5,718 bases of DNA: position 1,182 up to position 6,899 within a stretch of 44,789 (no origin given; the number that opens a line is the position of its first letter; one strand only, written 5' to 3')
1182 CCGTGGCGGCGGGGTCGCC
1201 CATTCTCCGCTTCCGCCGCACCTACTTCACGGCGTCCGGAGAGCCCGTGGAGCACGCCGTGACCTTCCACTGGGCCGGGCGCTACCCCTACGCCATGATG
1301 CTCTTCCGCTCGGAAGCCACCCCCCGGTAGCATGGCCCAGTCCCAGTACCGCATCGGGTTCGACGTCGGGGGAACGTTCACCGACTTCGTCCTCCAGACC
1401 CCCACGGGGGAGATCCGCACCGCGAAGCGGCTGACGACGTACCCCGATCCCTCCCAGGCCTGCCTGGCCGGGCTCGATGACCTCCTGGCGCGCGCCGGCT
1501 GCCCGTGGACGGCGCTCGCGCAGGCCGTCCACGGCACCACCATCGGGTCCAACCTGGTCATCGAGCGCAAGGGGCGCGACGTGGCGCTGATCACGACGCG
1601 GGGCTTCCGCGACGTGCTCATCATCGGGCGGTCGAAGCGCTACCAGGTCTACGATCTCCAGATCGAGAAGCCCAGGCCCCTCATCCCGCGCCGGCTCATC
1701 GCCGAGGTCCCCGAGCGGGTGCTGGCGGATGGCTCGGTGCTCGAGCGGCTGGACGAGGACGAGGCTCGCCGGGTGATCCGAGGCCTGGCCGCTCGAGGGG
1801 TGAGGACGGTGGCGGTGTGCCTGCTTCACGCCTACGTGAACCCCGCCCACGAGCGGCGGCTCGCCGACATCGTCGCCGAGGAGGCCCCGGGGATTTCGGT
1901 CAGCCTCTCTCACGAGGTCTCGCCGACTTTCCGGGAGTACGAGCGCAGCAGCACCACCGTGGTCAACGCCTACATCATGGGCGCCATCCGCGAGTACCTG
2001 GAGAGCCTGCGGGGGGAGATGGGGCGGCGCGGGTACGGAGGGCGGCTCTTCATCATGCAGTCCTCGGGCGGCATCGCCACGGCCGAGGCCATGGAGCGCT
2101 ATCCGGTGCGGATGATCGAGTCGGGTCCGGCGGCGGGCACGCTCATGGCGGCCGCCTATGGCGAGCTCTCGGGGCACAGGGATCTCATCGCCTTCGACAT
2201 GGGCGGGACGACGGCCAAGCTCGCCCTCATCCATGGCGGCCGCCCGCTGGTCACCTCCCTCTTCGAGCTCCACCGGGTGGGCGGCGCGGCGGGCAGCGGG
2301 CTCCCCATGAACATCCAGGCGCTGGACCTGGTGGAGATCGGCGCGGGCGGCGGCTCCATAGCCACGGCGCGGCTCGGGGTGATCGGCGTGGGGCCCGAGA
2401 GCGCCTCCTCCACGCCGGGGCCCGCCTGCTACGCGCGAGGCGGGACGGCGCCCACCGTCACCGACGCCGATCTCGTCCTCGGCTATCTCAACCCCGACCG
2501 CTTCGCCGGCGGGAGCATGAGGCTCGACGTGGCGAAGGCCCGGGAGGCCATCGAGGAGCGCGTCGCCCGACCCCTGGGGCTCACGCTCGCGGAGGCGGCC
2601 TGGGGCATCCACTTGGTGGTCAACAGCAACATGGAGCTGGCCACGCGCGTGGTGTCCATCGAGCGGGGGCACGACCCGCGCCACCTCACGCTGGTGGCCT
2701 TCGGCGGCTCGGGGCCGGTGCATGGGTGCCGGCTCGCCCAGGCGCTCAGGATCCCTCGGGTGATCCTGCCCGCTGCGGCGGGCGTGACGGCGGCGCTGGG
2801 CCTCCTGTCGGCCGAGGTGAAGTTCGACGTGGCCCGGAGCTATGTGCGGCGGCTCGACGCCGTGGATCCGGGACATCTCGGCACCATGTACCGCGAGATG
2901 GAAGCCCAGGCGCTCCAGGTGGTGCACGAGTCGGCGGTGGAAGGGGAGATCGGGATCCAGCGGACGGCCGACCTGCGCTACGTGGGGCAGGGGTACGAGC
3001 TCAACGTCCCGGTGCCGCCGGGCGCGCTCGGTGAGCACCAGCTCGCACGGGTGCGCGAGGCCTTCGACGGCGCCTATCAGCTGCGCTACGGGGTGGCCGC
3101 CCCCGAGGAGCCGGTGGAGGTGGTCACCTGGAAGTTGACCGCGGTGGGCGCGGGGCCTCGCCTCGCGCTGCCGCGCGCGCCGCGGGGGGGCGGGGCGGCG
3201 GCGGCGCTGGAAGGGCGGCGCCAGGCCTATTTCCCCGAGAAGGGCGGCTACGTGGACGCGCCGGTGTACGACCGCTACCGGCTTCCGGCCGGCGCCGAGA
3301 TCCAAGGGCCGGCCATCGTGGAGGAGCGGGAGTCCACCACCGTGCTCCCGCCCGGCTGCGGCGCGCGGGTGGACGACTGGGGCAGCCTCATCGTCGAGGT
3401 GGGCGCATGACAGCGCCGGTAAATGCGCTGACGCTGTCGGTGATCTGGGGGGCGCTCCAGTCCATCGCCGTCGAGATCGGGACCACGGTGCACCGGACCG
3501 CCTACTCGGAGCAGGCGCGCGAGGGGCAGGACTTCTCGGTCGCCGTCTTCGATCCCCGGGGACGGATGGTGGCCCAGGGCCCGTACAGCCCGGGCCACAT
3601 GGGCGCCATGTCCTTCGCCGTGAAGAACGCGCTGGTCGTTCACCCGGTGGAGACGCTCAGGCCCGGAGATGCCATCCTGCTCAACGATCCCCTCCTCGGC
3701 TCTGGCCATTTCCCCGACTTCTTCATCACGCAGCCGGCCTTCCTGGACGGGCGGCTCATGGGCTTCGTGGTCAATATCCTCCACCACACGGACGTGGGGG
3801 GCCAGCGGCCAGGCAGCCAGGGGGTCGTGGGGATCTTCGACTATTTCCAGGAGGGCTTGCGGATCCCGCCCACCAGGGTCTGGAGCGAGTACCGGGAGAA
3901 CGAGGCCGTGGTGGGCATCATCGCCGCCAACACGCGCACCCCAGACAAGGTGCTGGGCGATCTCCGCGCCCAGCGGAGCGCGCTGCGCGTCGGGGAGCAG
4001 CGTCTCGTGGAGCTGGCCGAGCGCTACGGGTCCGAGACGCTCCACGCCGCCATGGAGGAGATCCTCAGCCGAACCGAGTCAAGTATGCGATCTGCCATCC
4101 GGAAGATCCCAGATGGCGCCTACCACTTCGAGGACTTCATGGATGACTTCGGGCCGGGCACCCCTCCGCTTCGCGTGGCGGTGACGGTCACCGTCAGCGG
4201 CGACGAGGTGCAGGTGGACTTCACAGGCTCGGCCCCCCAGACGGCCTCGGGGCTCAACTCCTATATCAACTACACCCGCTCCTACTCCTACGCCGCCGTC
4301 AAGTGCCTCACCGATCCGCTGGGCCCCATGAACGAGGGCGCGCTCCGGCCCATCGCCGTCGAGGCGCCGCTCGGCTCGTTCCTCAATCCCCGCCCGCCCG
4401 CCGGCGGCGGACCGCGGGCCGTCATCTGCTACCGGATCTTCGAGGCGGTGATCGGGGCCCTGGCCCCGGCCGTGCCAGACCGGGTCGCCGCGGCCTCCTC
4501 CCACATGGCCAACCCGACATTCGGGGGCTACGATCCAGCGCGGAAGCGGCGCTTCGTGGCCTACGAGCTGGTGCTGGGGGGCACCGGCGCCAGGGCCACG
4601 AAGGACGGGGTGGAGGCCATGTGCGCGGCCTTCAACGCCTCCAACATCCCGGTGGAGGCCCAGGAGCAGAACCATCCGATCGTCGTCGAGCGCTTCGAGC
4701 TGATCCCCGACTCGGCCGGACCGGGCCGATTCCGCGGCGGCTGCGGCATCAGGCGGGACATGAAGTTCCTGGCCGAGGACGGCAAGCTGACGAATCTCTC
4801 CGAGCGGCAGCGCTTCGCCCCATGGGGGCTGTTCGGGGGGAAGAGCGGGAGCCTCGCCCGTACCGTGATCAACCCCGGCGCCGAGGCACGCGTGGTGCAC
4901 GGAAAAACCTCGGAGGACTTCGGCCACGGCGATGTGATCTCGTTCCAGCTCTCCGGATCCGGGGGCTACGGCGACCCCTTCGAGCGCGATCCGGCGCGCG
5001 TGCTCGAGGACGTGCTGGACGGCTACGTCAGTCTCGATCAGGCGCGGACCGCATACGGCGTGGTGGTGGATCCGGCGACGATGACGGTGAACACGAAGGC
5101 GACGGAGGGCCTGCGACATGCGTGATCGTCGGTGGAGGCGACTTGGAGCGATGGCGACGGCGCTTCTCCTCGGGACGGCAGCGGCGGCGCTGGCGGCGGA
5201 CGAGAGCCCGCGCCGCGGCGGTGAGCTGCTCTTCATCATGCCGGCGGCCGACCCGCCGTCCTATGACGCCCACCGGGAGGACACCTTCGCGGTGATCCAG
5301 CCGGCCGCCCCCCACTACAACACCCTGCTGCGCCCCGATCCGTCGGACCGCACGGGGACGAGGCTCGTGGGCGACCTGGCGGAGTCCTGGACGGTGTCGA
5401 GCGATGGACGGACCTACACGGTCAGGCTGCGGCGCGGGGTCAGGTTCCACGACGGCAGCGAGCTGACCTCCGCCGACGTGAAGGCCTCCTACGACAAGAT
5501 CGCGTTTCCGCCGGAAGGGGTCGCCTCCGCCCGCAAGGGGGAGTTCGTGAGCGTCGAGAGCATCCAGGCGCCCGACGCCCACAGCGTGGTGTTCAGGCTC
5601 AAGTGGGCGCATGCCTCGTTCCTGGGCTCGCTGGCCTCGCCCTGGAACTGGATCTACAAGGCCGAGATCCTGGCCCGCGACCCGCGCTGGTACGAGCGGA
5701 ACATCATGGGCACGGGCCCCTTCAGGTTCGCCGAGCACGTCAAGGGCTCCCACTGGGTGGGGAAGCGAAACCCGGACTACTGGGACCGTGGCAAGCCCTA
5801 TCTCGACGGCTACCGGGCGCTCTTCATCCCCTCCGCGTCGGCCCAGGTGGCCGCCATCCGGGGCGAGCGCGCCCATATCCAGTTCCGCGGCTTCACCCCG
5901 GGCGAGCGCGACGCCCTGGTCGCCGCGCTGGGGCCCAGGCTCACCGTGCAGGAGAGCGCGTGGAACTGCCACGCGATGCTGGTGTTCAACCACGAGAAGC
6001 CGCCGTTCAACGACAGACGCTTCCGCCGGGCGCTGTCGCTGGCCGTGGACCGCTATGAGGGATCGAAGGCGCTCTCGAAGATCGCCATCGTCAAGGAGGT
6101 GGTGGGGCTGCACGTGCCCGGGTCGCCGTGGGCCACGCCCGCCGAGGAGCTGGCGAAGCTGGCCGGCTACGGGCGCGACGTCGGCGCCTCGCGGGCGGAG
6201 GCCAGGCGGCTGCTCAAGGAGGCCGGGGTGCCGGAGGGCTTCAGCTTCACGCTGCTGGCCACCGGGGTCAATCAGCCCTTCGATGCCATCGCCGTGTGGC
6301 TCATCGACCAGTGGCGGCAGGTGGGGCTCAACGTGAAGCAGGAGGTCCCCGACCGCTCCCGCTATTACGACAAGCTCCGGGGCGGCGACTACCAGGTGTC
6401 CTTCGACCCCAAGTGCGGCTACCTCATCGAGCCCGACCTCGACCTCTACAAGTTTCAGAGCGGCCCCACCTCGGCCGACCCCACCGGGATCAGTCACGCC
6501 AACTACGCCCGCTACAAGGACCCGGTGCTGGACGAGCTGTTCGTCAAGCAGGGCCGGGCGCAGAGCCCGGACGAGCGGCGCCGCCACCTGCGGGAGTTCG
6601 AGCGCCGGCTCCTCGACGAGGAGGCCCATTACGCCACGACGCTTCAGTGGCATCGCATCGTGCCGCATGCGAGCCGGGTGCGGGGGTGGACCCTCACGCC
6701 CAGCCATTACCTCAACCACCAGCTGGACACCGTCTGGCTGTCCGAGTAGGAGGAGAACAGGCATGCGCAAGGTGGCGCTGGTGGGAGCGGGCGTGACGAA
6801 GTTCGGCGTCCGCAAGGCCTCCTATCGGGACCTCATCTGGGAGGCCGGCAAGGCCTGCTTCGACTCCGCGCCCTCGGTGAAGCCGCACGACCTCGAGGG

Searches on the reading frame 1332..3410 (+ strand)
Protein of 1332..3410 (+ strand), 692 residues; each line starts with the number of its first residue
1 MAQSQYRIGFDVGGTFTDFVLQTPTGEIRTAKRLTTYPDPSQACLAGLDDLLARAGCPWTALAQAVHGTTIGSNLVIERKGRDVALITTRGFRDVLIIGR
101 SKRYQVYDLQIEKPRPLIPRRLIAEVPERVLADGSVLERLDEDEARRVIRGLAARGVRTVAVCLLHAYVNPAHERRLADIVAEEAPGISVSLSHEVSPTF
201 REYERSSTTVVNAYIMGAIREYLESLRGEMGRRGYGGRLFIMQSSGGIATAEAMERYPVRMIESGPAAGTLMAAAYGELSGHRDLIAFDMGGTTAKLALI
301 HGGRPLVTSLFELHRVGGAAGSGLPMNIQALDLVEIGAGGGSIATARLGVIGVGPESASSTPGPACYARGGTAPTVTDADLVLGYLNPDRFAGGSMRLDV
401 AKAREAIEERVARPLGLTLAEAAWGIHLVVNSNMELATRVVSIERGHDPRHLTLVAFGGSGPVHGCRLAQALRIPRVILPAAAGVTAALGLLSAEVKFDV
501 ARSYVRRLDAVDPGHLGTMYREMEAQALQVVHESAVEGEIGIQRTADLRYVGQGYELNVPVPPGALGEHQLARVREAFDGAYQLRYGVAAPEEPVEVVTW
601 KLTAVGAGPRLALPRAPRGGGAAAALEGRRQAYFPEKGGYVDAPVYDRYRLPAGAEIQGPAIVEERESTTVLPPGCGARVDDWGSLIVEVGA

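Call 67: search_protein_families(library=pfam, proteins=[window:1332-3410:+], max_evalue=0.00001)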
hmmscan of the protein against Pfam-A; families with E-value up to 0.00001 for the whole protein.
window:1332-3410:+ (692 aa): 3 families
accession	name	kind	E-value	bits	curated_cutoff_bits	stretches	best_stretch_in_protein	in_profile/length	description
PF01968.24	Hydantoinase_A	-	7.4e-86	288.4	22.9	1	205-498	1-289/291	Hydantoinase/oxoprolinase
PF05378.19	Hydant_A_N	-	1.9e-47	161.7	25.2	1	7-184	1-175/176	Hydantoinase/oxoprolinase N-terminal region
PF19278.4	Hydant_A_C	-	3.3e-15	56.4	21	1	516-683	14-185/193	Hydantoinase/oxoprolinase C-terminal domain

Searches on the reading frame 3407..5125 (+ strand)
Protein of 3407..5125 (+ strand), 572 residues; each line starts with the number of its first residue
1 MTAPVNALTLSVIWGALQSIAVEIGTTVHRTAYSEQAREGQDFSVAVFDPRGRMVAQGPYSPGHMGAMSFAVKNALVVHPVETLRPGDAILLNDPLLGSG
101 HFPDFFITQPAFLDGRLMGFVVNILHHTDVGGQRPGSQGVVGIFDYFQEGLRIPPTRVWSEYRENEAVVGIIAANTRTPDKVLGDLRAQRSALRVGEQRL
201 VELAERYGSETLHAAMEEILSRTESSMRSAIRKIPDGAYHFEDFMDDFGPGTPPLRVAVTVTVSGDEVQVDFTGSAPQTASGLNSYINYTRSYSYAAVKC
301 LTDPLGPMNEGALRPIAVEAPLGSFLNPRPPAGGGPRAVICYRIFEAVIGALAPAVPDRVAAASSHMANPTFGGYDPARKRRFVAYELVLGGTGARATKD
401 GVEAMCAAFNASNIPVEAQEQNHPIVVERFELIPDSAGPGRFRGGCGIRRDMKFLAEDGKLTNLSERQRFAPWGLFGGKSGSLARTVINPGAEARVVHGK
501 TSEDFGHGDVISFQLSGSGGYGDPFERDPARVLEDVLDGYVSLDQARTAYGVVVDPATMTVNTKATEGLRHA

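Call 67: search_protein_families(library=pfam, proteins=[window:3407-5125:+], max_evalue=0.00001)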
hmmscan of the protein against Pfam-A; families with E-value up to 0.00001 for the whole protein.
window:3407-5125:+ (572 aa): 1 family
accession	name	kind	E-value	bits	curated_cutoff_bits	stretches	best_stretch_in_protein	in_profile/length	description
PF02538.19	Hydantoinase_B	-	1e-169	565.8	26.8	1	7-524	2-519/519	Hydantoinase B/oxoprolinase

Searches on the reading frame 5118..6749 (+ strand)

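Call 67: search_protein_families(library=pfam, proteins=[window:5118-6749:+], max_evalue=0.00001)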
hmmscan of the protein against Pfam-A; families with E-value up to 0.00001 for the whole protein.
window:5118-6749:+ (543 aa): 1 family
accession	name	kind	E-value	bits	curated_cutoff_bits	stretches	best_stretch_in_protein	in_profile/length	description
PF00496.27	SBP_bac_5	-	4.9e-72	243.5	32.4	1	83-449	2-363/368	Bacterial extracellular solute-binding proteins, family 5 Middle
